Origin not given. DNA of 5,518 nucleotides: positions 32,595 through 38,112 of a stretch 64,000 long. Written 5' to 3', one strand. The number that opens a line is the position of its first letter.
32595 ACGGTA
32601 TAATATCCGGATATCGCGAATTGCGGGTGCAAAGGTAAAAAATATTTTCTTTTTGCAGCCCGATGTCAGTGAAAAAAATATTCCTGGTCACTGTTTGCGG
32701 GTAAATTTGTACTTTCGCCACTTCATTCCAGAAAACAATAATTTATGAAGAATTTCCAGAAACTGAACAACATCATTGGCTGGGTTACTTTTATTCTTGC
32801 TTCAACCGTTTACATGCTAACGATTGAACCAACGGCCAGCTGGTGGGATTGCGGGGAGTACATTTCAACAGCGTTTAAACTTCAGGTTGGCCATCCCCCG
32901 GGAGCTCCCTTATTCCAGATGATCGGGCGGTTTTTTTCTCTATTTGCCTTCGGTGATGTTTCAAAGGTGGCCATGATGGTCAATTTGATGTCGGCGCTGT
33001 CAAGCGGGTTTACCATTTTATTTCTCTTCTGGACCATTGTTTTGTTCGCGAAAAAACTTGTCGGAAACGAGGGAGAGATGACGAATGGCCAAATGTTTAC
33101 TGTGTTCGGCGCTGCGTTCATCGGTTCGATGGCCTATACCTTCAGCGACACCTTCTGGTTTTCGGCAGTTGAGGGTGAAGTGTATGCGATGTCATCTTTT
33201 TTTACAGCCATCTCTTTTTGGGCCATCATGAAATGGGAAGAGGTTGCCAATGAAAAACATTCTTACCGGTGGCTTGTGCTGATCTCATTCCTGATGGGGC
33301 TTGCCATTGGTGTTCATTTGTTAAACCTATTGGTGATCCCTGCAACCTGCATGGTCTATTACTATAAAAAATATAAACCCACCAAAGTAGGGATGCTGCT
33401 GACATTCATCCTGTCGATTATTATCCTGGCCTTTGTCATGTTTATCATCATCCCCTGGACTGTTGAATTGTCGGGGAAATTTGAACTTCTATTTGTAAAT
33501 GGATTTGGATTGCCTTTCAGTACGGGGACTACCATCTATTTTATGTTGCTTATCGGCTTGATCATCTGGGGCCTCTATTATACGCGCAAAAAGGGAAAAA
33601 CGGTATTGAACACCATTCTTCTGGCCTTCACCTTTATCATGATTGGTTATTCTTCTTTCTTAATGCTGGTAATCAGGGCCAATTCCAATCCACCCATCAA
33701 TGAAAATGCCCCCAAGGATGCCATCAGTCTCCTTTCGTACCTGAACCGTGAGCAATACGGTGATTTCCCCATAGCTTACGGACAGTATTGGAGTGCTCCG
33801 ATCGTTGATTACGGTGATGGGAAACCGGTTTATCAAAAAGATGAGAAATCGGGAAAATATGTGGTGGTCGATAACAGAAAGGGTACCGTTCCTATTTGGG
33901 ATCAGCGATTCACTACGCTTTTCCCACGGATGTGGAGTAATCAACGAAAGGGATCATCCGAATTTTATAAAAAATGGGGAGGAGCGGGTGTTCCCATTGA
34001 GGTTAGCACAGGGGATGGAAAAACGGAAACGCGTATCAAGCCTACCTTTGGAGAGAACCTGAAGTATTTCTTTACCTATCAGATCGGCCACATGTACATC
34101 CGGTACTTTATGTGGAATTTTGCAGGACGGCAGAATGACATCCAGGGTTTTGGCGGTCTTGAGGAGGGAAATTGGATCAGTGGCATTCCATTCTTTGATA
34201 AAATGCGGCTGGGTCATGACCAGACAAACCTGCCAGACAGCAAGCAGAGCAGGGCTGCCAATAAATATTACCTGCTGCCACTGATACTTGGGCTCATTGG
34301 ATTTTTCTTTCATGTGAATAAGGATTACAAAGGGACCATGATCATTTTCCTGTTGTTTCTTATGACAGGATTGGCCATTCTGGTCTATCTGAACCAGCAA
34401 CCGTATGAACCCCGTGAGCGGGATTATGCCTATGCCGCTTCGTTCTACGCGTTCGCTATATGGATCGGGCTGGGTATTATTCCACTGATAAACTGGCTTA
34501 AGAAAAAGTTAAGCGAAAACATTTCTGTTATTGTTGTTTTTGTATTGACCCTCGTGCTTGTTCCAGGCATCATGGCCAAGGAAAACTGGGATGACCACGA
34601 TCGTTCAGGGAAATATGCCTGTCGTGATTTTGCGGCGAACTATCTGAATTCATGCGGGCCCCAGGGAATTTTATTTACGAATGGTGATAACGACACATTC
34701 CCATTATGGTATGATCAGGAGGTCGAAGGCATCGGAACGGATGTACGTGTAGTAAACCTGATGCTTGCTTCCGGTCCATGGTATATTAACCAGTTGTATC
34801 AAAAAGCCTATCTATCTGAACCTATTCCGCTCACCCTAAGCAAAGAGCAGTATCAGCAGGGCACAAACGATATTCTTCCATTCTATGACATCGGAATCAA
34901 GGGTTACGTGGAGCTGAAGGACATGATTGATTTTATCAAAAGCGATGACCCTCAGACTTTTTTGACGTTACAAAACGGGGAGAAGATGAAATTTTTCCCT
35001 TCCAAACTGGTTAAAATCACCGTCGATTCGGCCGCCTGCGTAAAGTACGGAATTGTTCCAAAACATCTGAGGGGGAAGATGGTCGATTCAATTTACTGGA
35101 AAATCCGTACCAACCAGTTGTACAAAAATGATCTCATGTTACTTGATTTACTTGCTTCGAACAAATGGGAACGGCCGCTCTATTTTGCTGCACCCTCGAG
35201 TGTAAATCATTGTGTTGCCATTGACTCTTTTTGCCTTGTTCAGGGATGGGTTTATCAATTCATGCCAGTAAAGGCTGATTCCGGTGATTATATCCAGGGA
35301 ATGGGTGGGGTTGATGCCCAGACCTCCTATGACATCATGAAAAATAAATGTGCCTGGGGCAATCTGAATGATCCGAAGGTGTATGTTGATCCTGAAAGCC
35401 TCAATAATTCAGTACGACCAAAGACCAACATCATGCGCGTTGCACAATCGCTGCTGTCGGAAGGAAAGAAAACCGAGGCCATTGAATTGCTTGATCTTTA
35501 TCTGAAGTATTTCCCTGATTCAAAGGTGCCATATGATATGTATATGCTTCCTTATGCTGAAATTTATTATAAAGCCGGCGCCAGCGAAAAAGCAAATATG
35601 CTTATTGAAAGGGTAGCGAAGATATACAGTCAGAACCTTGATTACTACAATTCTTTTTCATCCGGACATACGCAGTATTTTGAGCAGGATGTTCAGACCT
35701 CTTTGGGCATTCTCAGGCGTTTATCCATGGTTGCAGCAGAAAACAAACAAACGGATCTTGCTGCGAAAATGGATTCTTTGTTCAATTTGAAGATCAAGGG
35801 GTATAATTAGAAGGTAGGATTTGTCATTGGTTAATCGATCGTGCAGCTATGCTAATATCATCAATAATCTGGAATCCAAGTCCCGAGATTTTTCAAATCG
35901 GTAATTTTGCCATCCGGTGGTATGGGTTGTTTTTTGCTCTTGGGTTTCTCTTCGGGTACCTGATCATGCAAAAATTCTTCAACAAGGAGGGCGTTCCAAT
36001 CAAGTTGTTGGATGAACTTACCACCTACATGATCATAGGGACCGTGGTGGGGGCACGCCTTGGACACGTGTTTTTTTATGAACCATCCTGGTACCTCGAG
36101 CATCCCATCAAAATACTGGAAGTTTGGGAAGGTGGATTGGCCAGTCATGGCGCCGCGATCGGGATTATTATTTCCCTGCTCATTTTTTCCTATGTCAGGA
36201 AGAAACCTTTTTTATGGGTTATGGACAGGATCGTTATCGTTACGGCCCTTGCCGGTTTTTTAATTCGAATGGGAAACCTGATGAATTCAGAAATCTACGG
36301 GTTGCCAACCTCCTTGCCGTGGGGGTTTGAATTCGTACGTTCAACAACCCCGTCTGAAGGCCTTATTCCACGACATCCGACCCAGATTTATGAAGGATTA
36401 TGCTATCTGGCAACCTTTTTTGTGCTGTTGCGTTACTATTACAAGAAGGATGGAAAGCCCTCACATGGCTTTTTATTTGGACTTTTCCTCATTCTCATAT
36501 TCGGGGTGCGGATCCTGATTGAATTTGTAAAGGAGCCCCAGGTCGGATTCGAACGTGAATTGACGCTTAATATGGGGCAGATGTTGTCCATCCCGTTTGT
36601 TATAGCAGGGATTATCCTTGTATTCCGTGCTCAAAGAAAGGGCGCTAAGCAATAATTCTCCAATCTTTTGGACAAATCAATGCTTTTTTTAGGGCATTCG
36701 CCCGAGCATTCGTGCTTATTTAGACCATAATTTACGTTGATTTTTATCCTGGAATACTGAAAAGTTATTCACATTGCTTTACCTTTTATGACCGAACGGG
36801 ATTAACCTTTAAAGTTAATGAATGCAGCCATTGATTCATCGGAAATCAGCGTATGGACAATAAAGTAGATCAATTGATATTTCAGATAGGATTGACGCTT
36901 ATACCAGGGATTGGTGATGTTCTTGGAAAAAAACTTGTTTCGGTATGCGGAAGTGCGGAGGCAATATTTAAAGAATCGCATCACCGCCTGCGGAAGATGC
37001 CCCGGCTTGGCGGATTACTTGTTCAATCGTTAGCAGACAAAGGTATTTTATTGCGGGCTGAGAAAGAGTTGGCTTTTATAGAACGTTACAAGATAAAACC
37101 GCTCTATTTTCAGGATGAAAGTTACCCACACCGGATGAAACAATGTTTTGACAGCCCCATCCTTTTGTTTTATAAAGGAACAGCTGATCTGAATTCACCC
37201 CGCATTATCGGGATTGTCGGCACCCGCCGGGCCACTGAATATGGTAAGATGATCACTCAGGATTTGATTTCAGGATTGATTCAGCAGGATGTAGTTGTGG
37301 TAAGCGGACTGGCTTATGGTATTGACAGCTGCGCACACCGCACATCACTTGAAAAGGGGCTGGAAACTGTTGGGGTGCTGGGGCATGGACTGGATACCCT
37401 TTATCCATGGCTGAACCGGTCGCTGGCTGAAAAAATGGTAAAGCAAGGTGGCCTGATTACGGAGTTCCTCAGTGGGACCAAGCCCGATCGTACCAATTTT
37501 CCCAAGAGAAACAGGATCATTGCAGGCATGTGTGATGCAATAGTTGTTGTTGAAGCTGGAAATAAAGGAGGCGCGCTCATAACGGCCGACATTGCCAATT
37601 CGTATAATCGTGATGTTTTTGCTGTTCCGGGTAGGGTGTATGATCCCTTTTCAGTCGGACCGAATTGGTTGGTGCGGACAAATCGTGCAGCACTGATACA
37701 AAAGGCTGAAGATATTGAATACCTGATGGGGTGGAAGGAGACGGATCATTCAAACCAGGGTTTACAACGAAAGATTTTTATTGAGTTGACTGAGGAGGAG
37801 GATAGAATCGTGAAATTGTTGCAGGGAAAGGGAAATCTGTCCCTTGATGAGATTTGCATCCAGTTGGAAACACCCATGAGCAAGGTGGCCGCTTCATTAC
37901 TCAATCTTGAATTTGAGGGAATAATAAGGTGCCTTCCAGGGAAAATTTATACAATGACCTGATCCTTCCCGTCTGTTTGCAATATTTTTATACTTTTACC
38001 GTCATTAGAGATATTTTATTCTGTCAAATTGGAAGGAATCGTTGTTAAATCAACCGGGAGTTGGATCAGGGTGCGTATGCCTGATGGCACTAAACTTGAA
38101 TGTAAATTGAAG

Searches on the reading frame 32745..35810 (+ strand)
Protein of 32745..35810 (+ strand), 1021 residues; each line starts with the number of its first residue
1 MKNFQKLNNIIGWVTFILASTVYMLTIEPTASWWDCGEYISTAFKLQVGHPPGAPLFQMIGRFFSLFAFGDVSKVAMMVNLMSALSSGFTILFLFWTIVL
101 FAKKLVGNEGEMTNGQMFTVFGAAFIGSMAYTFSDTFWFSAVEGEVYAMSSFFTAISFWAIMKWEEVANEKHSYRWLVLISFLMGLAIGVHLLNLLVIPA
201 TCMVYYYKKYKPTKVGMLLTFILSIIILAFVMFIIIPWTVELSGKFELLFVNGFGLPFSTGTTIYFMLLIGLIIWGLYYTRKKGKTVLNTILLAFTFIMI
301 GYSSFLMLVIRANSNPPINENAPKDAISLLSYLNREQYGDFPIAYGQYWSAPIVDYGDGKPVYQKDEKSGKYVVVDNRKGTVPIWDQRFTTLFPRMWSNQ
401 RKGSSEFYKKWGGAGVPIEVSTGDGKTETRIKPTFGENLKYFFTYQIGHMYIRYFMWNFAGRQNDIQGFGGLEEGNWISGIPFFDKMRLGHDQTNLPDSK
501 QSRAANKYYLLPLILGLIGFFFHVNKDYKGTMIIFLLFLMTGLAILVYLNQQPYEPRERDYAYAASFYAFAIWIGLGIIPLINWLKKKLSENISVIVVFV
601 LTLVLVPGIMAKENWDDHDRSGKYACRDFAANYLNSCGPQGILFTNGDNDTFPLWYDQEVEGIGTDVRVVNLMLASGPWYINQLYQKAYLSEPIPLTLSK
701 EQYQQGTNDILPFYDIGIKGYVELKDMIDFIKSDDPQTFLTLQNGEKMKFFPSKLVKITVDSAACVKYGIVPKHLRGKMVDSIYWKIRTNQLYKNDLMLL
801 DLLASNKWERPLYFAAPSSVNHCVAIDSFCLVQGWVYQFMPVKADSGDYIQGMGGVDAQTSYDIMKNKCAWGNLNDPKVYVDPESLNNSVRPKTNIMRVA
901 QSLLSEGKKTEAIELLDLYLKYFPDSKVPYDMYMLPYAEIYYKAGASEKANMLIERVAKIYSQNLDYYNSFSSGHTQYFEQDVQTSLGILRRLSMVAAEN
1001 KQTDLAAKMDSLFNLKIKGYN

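Call 7: search_protein_families(library=pfam, proteins=[window:32745-35810:+], max_evalue=0.00001)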
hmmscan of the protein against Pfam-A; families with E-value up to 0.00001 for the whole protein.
window:32745-35810:+ (1021 aa): 1 family
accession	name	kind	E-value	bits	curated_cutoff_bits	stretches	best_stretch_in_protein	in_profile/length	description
PF11028.14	TMEM260-like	-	1.2e-76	256.9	24.2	1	35-212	1-177/179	Protein O-mannosyl-transferase TMEM260-like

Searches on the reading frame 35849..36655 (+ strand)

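Call 34: search_protein_families(library=pfam, proteins=[window:35849-36655:+], max_evalue=0.0001)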
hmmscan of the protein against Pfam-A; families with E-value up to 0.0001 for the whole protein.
window:35849-36655:+ (268 aa): 1 family
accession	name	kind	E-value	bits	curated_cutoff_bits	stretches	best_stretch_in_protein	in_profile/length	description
PF01790.23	LGT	-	3.5e-72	243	24.9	1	12-259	1-239/240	Prolipoprotein diacylglyceryl transferase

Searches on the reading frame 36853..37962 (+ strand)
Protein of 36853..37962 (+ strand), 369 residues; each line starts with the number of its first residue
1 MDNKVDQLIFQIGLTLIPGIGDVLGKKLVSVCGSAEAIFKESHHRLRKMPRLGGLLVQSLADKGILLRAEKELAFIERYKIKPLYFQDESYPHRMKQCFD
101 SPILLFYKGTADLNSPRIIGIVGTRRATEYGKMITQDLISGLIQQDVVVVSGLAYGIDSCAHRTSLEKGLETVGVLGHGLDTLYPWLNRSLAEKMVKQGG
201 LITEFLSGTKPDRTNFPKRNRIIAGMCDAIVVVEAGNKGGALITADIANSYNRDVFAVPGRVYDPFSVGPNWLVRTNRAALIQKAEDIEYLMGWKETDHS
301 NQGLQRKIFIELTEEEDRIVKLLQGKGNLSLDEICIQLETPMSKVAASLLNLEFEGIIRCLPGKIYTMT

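Call 34: search_protein_families(library=pfam, proteins=[window:36853-37962:+], max_evalue=0.0001)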
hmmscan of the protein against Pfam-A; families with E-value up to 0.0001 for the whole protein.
window:36853-37962:+ (369 aa): 2 families
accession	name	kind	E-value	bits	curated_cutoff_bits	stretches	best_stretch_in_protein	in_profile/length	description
PF02481.21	DNA_processg_A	-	4.7e-75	251.8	29.6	1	76-282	2-210/212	DNA recombination-mediator protein A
PF17782.7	DprA_WH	-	3.1e-09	37.2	22.9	1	311-364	9-61/61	DprA winged helix domain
